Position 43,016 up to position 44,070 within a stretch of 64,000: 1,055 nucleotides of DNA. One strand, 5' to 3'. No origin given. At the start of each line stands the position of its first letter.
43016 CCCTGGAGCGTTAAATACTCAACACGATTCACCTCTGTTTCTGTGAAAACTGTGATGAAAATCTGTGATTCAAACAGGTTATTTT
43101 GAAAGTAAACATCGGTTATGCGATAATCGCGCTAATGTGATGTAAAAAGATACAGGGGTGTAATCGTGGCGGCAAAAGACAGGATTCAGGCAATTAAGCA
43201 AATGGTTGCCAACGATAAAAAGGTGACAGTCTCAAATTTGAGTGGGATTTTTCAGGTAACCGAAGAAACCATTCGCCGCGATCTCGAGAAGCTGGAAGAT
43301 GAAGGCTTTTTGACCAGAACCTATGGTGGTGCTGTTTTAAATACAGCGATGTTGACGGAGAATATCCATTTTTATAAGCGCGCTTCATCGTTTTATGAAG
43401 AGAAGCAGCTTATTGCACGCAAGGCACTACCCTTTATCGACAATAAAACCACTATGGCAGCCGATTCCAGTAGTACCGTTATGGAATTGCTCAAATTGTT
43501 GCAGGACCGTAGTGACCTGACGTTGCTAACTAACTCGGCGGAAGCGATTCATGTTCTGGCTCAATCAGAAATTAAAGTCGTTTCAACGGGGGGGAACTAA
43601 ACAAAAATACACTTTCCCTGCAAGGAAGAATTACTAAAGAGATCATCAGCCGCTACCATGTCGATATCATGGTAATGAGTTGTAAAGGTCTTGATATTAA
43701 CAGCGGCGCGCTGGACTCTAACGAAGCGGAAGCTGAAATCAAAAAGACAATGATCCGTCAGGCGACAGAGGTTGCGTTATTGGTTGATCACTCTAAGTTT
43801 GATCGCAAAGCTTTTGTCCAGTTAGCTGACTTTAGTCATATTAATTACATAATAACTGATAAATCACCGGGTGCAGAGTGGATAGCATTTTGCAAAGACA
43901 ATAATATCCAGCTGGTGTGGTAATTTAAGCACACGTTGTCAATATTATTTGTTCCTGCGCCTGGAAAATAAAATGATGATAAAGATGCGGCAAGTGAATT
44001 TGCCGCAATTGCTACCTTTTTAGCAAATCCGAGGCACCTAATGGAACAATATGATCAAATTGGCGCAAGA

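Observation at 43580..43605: ydjF (DeoR-family regulator) is frameshifted inside a G7 run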

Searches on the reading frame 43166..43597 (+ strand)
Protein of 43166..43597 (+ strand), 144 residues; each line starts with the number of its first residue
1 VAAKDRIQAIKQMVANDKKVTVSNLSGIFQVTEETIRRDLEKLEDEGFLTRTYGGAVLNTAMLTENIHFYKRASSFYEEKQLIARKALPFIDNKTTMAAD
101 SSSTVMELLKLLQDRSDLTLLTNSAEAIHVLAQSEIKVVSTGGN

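Call 18: find_encoding_contigs(protein=window:43166-43597:+, flank=10000, max_places=10)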
Protein seq(144 aa) (144 aa): 24 contigs read that carry it; 10 places shown.
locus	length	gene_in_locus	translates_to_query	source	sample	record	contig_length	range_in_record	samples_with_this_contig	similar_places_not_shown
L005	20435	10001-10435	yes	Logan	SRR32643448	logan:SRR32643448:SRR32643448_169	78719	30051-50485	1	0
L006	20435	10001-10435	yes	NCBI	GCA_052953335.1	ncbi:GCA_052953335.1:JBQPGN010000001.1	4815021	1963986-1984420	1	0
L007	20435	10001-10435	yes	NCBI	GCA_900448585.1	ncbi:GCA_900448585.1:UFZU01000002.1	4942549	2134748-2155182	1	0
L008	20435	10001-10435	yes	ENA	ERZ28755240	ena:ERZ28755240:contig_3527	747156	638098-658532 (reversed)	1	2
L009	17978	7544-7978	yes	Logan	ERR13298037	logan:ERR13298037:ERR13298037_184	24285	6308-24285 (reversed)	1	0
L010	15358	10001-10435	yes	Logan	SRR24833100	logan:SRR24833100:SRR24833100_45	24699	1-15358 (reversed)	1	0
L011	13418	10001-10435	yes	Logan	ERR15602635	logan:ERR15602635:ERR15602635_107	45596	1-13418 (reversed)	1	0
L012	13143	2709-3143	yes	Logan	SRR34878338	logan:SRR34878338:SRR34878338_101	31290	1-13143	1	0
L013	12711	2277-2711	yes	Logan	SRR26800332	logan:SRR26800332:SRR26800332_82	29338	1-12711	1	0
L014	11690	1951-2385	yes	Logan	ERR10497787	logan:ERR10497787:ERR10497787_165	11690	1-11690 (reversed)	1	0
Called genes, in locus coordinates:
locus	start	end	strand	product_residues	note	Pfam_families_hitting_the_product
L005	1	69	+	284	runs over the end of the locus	PF00248:Aldo_ket_red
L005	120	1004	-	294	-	PF01263:Aldose_epim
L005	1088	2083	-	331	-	PF00044:Gp_dh_N, PF02800:Gp_dh_C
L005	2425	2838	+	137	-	PF01641:SelR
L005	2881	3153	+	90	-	PF07023:DUF1315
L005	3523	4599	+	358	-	PF08240:ADH_N, PF16912:Glu_dehyd_C, PF00107:ADH_zinc_N, PF13602:ADH_zinc_N_2 (weak)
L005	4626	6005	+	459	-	PF00083:Sugar_tr, PF07690:MFS_1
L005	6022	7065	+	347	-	PF08240:ADH_N, PF16912:Glu_dehyd_C, PF00107:ADH_zinc_N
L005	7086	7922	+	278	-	PF01116:F_bP_aldolase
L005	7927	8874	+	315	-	PF00294:PfkB, PF08543:Phos_pyr_kin (faint)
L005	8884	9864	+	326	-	PF00248:Aldo_ket_red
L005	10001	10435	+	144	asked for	PF08220:HTH_DeoR, PF08279:HTH_11 (weak), PF00455:DeoRC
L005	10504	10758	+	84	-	PF00455:DeoRC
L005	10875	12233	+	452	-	PF00083:Sugar_tr, PF07690:MFS_1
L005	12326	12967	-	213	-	PF00857:Isochorismatase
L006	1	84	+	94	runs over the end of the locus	PF00248:Aldo_ket_red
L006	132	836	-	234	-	PF01263:Aldose_epim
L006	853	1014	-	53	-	-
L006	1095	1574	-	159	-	PF02800:Gp_dh_C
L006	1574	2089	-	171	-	PF00044:Gp_dh_N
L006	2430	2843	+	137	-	PF01641:SelR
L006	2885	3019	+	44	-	PF07023:DUF1315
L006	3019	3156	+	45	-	-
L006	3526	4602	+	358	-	PF08240:ADH_N, PF16912:Glu_dehyd_C, PF00107:ADH_zinc_N, PF13602:ADH_zinc_N_2 (weak)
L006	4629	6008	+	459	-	PF00083:Sugar_tr, PF07690:MFS_1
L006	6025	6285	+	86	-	PF08240:ADH_N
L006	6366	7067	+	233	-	PF16912:Glu_dehyd_C, PF00107:ADH_zinc_N, PF13602:ADH_zinc_N_2 (weak)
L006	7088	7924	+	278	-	PF01116:F_bP_aldolase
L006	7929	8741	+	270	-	PF00294:PfkB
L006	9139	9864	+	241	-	PF00248:Aldo_ket_red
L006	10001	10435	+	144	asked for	PF08220:HTH_DeoR, PF08279:HTH_11 (weak), PF00455:DeoRC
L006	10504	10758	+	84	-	PF00455:DeoRC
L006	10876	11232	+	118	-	PF00083:Sugar_tr (weak)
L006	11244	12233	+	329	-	PF00083:Sugar_tr, PF07690:MFS_1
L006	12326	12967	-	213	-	PF00857:Isochorismatase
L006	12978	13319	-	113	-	PF17763:Asparaginase_C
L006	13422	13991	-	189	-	PF00710:Asparaginase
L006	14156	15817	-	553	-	PF01343:Peptidase_S49, PF00574:CLP_protease (faint), PF01343:Peptidase_S49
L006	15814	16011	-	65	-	-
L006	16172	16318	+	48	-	PF00881:Nitroreductase (weak)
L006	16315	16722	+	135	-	PF00881:Nitroreductase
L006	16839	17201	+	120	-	PF00586:AIRS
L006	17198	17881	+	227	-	PF02769:AIRS_C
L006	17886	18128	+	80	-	-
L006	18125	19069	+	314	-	PF01751:Toprim (weak), PF01131:Topoisom_bac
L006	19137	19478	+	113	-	PF01131:Topoisom_bac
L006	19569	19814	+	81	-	-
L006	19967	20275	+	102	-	-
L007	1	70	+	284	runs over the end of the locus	PF00248:Aldo_ket_red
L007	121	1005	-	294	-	PF01263:Aldose_epim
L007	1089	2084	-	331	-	PF00044:Gp_dh_N, PF02800:Gp_dh_C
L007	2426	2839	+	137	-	PF01641:SelR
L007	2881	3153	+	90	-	PF07023:DUF1315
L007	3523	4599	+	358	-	PF08240:ADH_N, PF16912:Glu_dehyd_C, PF00107:ADH_zinc_N, PF13602:ADH_zinc_N_2 (weak)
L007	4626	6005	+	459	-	PF00083:Sugar_tr, PF07690:MFS_1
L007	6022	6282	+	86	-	-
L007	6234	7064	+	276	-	PF08240:ADH_N, PF01262:AlaDh_PNT_C (faint), PF16912:Glu_dehyd_C, PF00107:ADH_zinc_N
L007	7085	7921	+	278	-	PF01116:F_bP_aldolase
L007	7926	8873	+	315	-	PF00294:PfkB, PF08543:Phos_pyr_kin (faint)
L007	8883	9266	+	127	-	PF00248:Aldo_ket_red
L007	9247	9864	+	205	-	PF00248:Aldo_ket_red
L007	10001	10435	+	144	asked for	PF08220:HTH_DeoR, PF08279:HTH_11 (weak), PF00455:DeoRC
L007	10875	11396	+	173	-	PF00083:Sugar_tr, PF07690:MFS_1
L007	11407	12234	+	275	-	PF00083:Sugar_tr, PF07690:MFS_1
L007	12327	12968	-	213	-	PF00857:Isochorismatase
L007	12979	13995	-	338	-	PF00710:Asparaginase, PF17763:Asparaginase_C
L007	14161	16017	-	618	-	PF01343:Peptidase_S49, PF00574:CLP_protease (faint), PF01343:Peptidase_S49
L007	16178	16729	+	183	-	PF00881:Nitroreductase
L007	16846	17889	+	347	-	PF00586:AIRS, PF02769:AIRS_C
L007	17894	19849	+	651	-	PF01751:Toprim, PF01131:Topoisom_bac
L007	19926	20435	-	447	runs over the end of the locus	PF02812:ELFV_dehydrog_N, PF00208:ELFV_dehydrog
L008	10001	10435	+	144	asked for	PF08220:HTH_DeoR, PF08279:HTH_11 (weak), PF00455:DeoRC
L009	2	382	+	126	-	?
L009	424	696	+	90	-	PF07023:DUF1315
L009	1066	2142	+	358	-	PF08240:ADH_N, PF16912:Glu_dehyd_C, PF00107:ADH_zinc_N, PF13602:ADH_zinc_N_2 (weak)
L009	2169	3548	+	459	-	PF00083:Sugar_tr, PF07690:MFS_1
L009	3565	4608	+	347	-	PF08240:ADH_N, PF16912:Glu_dehyd_C, PF00107:ADH_zinc_N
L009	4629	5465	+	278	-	PF01116:F_bP_aldolase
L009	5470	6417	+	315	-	PF00294:PfkB, PF08543:Phos_pyr_kin (faint)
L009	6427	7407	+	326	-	PF00248:Aldo_ket_red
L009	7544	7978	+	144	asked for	PF08220:HTH_DeoR, PF08279:HTH_11 (weak), PF00455:DeoRC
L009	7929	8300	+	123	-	PF00455:DeoRC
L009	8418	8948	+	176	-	PF00083:Sugar_tr, PF07690:MFS_1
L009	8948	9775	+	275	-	PF00083:Sugar_tr, PF07690:MFS_1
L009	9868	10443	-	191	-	PF00857:Isochorismatase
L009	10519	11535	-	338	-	PF00710:Asparaginase, PF17763:Asparaginase_C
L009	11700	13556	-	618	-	PF01343:Peptidase_S49, PF00574:CLP_protease (faint), PF01343:Peptidase_S49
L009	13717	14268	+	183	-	PF00881:Nitroreductase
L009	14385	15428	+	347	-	PF00586:AIRS, PF02769:AIRS_C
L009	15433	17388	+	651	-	PF01751:Toprim, PF01131:Topoisom_bac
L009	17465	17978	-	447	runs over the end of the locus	PF02812:ELFV_dehydrog_N, PF00208:ELFV_dehydrog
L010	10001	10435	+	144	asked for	PF08220:HTH_DeoR, PF08279:HTH_11 (weak), PF00455:DeoRC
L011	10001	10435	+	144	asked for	PF08220:HTH_DeoR, PF08279:HTH_11 (weak), PF00455:DeoRC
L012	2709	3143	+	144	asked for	PF08220:HTH_DeoR, PF08279:HTH_11 (weak), PF00455:DeoRC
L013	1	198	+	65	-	PF01116:F_bP_aldolase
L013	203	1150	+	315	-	PF00294:PfkB, PF08543:Phos_pyr_kin (faint)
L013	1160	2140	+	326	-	PF00248:Aldo_ket_red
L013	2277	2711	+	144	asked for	PF08220:HTH_DeoR, PF08279:HTH_11 (weak), PF00455:DeoRC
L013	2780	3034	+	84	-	PF00455:DeoRC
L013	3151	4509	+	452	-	PF00083:Sugar_tr, PF07690:MFS_1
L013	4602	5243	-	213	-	PF00857:Isochorismatase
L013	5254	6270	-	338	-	PF00710:Asparaginase, PF17763:Asparaginase_C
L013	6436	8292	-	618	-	PF01343:Peptidase_S49, PF00574:CLP_protease (faint), PF01343:Peptidase_S49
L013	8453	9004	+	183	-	PF00881:Nitroreductase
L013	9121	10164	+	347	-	PF00586:AIRS, PF02769:AIRS_C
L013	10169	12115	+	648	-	PF01751:Toprim, PF01131:Topoisom_bac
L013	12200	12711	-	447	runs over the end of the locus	PF02812:ELFV_dehydrog_N, PF00208:ELFV_dehydrog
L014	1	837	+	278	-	?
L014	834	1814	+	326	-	PF00248:Aldo_ket_red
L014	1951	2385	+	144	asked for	PF08220:HTH_DeoR, PF08279:HTH_11 (weak), PF00455:DeoRC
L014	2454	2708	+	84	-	PF00455:DeoRC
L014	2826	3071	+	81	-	-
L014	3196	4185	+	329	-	PF00083:Sugar_tr, PF07690:MFS_1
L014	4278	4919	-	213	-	PF00857:Isochorismatase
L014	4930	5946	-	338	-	PF00710:Asparaginase, PF17763:Asparaginase_C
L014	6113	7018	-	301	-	PF00574:CLP_protease (faint), PF01343:Peptidase_S49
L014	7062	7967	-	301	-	PF01343:Peptidase_S49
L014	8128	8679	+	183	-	PF00881:Nitroreductase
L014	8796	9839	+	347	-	PF00586:AIRS, PF02769:AIRS_C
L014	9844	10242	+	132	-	PF01751:Toprim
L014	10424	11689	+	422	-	?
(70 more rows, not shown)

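Call 21: search_protein_families(library=pfam, proteins=[window:43166-43597:+])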
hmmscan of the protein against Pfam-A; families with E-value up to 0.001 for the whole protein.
seq(144 aa): 3 families
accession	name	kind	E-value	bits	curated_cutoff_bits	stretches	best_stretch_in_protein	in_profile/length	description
PF08220.18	HTH_DeoR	-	7.9e-18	64.4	21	1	6-60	1-55/57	DeoR-like helix-turn-helix domain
PF00455.28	DeoRC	-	1.3e-15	58.2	31.8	1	77-144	3-71/160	DeoR C terminal sensor domain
PF08279.18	HTH_11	-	1e-06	28.9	25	1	6-48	1-44/55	HTH domain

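Call 71: list_cluster_members(proteins=[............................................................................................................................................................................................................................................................, window:43166-43597:+, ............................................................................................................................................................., window:43669-43920:+])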
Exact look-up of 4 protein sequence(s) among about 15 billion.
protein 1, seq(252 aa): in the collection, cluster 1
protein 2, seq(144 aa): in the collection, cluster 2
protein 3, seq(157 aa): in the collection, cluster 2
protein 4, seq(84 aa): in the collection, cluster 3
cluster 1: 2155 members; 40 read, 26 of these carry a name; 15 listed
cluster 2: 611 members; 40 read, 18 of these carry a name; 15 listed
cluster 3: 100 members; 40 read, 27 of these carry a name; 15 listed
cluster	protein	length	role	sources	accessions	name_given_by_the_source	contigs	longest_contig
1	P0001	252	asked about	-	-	DeoR/GlpR family DNA-binding transcription regulator [Escherichia coli] | DeoR-family transcriptional regulator n=44 Tax=Enterobacteriaceae TaxID=543 ... | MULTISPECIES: DeoR/GlpR family DNA-binding transcription regulator [Enterobacteriaceae]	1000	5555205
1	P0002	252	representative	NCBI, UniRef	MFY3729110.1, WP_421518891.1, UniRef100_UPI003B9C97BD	DeoR/GlpR family DNA-binding transcription regulator [Escherichia coli] | DeoR/GlpR family DNA-binding transcription regulator n=1 Tax=Escherichia coli TaxID=562 ...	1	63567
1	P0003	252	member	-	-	DeoR/GlpR transcriptional regulator [Escherichia coli] | Uncharacterized HTH-type transcriptional regulator YdjF n=41 Tax=Enterobacteriaceae ... | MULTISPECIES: DeoR/GlpR family DNA-binding transcription regulator [Enterobacteriaceae]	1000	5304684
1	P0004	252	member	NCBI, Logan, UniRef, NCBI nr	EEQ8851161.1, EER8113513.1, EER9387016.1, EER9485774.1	DeoR/GlpR family DNA-binding transcription regulator [Escherichia coli] | DeoR/GlpR family DNA-binding transcription regulator n=1 Tax=Escherichia coli TaxID=562 ...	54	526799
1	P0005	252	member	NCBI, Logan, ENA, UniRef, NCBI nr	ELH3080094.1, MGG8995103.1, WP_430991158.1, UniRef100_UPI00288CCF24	DeoR/GlpR family DNA-binding transcription regulator [Escherichia coli] | DeoR/GlpR family DNA-binding transcription regulator n=1 Tax=Escherichia coli TaxID=562 ... | DeoR/GlpR transcriptional regulator [Escherichia coli]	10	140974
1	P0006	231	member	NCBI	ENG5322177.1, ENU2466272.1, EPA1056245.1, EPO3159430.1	DeoR/GlpR family DNA-binding transcription regulator, partial [Escherichia coli]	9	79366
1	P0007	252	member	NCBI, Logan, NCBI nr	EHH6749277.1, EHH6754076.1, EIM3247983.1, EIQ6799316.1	DeoR/GlpR transcriptional regulator [Escherichia coli]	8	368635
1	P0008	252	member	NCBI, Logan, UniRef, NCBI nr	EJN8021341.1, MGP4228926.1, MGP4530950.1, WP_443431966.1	DeoR/GlpR transcriptional regulator [Escherichia coli] | DeoR/GlpR family DNA-binding transcription regulator n=1 Tax=Escherichia coli TaxID=562 ...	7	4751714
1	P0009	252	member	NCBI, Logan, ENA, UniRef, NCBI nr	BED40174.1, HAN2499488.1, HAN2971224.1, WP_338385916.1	DeoR family transcriptional regulator [Escherichia coli] | DeoR/GlpR family DNA-binding transcription regulator n=1 Tax=Escherichia coli TaxID=562 ...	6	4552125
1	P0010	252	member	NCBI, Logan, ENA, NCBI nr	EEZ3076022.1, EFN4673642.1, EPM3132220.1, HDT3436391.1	DeoR/GlpR family DNA-binding transcription regulator [Escherichia coli] | DeoR/GlpR transcriptional regulator [Escherichia coli]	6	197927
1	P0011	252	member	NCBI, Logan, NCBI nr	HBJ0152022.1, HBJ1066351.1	TPA: DeoR/GlpR transcriptional regulator [Escherichia coli] | DeoR/GlpR transcriptional regulator [Escherichia coli]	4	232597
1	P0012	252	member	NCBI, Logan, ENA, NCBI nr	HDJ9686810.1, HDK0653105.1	TPA: DeoR/GlpR transcriptional regulator [Escherichia coli] | DeoR/GlpR transcriptional regulator [Escherichia coli]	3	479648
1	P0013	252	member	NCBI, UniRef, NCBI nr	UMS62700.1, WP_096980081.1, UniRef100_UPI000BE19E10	DeoR/GlpR transcriptional regulator [Escherichia coli] | DeoR/GlpR family DNA-binding transcription regulator n=1 Tax=Escherichia coli TaxID=562 ... | DeoR/GlpR family DNA-binding transcription regulator [Escherichia coli]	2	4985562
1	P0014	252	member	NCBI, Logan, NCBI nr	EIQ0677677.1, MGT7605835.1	DeoR/GlpR transcriptional regulator [Escherichia coli]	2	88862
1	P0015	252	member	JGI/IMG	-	DeoR/GlpR family transcriptional regulator of sugar metabolism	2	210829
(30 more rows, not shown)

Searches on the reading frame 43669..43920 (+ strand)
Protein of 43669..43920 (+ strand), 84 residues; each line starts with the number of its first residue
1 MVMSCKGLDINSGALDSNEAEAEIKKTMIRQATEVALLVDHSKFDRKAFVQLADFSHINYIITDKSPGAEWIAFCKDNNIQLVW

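Call 21: search_protein_families(library=pfam, proteins=[window:43669-43920:+])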
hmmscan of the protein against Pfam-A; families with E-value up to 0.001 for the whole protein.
seq(84 aa): 1 family
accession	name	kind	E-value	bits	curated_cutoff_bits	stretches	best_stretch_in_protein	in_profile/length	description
PF00455.28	DeoRC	-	3.7e-20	72.9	31.8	1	1-65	96-160/160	DeoR C terminal sensor domain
